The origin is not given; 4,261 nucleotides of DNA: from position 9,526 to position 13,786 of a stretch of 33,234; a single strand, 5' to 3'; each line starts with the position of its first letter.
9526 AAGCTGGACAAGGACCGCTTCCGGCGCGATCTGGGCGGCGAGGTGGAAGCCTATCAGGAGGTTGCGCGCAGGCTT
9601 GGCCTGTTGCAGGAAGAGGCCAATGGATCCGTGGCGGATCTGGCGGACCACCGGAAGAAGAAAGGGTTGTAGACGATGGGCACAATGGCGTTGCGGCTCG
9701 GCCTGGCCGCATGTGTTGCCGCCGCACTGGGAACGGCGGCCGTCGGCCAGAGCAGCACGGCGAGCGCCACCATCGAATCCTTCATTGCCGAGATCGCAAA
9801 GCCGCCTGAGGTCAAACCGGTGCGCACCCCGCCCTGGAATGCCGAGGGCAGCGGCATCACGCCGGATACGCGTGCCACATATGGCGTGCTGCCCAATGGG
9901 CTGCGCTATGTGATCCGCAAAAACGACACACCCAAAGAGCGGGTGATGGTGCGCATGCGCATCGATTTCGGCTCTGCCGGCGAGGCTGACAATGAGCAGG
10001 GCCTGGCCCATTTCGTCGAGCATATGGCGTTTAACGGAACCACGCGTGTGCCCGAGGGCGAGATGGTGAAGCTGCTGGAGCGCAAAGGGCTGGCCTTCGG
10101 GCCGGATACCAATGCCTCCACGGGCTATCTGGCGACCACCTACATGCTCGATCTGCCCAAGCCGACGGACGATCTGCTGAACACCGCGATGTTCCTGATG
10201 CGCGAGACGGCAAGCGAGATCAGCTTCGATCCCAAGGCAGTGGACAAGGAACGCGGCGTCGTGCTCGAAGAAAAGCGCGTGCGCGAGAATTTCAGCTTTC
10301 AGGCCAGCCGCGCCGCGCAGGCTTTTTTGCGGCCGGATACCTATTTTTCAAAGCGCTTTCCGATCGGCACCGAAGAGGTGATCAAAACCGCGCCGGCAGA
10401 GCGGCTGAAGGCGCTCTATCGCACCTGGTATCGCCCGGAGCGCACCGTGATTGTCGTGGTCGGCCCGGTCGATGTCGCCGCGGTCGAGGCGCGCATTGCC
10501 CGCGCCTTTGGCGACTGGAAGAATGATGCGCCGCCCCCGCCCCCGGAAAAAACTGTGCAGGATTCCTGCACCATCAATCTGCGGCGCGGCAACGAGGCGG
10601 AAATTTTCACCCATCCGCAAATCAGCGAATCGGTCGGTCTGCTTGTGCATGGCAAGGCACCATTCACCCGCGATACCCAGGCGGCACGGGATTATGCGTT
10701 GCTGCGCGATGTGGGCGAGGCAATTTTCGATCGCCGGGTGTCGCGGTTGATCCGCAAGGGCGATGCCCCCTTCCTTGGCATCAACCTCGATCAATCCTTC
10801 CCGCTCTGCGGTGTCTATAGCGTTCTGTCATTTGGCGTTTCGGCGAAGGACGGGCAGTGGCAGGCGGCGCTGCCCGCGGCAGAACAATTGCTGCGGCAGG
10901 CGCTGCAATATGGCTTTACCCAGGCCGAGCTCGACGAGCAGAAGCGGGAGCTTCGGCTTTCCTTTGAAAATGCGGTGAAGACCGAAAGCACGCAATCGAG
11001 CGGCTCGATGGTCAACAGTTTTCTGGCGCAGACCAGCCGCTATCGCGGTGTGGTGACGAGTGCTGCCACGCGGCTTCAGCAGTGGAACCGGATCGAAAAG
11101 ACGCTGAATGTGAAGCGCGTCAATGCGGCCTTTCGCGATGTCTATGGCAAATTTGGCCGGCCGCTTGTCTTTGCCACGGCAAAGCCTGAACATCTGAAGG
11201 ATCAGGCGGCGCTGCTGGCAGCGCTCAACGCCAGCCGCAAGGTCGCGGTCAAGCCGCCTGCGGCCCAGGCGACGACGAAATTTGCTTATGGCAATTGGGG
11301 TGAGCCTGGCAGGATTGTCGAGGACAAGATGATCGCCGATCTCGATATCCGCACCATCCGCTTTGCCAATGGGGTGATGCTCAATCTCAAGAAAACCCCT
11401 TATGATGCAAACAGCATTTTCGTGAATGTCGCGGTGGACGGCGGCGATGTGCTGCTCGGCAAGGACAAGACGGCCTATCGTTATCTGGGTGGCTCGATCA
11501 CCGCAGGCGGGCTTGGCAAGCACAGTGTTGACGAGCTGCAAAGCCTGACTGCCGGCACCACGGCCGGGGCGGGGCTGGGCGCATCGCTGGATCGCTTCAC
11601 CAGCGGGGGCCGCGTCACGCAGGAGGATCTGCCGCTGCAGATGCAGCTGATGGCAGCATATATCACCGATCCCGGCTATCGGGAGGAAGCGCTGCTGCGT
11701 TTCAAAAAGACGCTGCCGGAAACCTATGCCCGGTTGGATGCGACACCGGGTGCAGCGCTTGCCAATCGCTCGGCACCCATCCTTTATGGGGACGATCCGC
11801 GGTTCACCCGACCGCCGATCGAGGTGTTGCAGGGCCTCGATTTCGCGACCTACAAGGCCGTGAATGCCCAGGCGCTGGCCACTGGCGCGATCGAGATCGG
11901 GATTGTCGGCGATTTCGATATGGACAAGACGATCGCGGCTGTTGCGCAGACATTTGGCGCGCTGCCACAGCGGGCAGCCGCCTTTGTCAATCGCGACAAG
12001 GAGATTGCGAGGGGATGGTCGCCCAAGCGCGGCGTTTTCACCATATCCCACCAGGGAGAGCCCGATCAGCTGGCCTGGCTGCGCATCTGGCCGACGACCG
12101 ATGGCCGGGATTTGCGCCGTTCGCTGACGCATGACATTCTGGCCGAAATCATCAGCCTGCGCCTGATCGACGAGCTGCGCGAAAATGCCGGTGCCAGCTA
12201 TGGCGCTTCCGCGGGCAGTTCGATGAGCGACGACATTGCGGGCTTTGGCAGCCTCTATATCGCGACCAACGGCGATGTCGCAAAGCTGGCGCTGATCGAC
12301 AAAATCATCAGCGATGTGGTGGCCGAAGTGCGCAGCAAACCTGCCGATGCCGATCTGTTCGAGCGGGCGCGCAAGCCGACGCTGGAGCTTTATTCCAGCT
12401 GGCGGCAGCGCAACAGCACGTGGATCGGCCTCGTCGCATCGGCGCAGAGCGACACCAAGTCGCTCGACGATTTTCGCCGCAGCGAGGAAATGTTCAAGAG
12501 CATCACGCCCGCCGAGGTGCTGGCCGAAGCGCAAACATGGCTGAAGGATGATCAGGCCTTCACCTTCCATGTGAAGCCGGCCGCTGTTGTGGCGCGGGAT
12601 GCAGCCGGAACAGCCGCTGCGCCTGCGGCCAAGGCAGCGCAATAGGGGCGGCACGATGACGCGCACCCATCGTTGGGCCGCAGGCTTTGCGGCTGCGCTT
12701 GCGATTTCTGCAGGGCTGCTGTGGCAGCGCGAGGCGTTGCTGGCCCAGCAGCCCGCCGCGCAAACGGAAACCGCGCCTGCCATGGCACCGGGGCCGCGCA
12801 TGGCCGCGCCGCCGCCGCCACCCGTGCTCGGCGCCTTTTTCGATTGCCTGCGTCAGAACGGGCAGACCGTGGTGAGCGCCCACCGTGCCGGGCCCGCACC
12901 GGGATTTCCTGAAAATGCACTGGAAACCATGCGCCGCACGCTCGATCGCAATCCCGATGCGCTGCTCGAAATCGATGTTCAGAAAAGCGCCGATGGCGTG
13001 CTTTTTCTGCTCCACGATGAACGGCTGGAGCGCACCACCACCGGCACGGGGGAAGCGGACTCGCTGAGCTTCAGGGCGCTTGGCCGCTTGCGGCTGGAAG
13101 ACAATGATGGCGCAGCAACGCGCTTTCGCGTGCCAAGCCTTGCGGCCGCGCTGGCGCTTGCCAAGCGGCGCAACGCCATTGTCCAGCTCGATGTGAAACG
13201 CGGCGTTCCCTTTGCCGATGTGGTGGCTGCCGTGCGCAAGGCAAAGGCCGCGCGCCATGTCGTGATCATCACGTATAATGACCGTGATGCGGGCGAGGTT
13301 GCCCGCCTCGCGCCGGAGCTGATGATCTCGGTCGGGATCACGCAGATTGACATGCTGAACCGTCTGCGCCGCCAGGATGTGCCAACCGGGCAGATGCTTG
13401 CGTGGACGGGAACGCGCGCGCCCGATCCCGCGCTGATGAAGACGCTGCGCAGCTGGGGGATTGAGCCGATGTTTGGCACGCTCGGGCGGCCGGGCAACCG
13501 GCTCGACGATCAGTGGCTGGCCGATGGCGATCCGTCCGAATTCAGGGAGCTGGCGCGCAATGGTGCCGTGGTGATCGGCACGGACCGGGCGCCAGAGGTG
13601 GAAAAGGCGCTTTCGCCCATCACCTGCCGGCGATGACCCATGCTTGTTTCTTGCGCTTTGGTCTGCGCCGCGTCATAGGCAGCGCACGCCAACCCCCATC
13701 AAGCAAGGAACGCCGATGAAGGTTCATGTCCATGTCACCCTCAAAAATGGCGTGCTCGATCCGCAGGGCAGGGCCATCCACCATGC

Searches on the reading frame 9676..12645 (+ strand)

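Call 36: search_protein_families(library=pfam, proteins=[window:9676-12645:+], max_evalue=0.0001)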
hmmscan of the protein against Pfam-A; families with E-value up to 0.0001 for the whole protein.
window:9676-12645:+ (989 aa): 2 families
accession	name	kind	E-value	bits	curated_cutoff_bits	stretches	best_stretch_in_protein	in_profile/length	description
PF05193.26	Peptidase_M16_C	-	8.1e-30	104.5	23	2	241-426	4-181/181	Peptidase M16 inactive domain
PF00675.25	Peptidase_M16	-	2.3e-24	86.4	22.3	1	78-201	1-117/149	Insulinase (Peptidase family M16)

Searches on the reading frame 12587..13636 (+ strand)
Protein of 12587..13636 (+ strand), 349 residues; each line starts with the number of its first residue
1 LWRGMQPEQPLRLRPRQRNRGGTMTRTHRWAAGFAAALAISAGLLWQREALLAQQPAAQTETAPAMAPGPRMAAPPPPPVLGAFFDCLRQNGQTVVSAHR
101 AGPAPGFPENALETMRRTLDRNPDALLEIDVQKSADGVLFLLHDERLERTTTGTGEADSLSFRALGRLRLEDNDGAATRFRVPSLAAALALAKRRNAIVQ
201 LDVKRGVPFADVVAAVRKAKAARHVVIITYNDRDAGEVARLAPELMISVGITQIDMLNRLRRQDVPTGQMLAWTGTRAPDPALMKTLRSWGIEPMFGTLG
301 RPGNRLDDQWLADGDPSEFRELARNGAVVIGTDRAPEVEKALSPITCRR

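Call 36: search_protein_families(library=pfam, proteins=[window:12587-13636:+], max_evalue=0.0001)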
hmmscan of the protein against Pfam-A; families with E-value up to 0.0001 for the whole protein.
window:12587-13636:+ (349 aa): 1 family
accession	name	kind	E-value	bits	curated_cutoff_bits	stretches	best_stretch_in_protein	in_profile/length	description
PF03009.23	GDPD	-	7.4e-12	46.3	23.6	1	99-210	1-115/244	Glycerophosphoryl diester phosphodiesterase family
